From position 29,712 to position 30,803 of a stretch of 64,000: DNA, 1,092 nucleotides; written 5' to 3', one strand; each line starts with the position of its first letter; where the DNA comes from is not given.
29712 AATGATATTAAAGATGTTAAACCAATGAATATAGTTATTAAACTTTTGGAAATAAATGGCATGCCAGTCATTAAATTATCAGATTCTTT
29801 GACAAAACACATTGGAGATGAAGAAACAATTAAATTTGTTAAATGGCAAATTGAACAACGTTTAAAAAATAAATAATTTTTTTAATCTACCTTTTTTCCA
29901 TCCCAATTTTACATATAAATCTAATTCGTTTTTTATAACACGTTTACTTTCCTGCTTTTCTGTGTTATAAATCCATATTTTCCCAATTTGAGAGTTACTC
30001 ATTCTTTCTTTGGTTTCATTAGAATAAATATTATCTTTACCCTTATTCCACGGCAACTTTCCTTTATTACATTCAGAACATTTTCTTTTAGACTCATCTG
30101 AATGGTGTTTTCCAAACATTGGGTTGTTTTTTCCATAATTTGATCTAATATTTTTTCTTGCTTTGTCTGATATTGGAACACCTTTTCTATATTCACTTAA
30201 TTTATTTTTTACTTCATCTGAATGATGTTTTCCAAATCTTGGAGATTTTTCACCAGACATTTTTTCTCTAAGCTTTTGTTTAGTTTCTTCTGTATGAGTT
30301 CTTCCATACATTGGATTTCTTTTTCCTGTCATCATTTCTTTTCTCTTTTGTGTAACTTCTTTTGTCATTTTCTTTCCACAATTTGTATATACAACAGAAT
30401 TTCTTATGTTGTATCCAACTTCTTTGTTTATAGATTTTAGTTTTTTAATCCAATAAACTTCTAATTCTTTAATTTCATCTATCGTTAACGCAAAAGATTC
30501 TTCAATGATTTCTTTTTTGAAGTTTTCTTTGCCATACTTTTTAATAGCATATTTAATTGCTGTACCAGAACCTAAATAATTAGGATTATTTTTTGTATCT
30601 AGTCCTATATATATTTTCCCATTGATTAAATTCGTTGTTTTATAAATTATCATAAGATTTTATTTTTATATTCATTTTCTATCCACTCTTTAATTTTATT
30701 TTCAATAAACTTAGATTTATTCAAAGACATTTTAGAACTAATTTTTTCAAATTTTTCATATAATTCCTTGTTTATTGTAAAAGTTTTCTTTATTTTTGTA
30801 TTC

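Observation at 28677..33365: Preiss-Handler-type NAD+ rebuilding cluster (pncB, Nudix, nadE) unlike NARP1/NARP2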

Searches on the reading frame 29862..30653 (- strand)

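Call 3: search_protein_families(library=pfam, proteins=[window:29862-30653:-], max_evalue=0.01)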
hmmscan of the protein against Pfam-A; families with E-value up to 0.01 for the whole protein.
window:29862-30653:- (263 aa): 1 family
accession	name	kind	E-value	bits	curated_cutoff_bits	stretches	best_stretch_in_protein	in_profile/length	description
PF07460.16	NUMOD3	-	4.2e-26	91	20.4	4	117-153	1-37/37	NUMOD3 motif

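Call 85: search_protein_families(library=pfam, proteins=[window:29862-30653:-], max_evalue=0.001)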
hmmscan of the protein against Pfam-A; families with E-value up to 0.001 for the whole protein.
window:29862-30653:- (263 aa): 1 family
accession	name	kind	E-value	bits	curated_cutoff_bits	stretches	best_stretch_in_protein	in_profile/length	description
PF07460.16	NUMOD3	-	4.2e-26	91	20.4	4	117-153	1-37/37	NUMOD3 motif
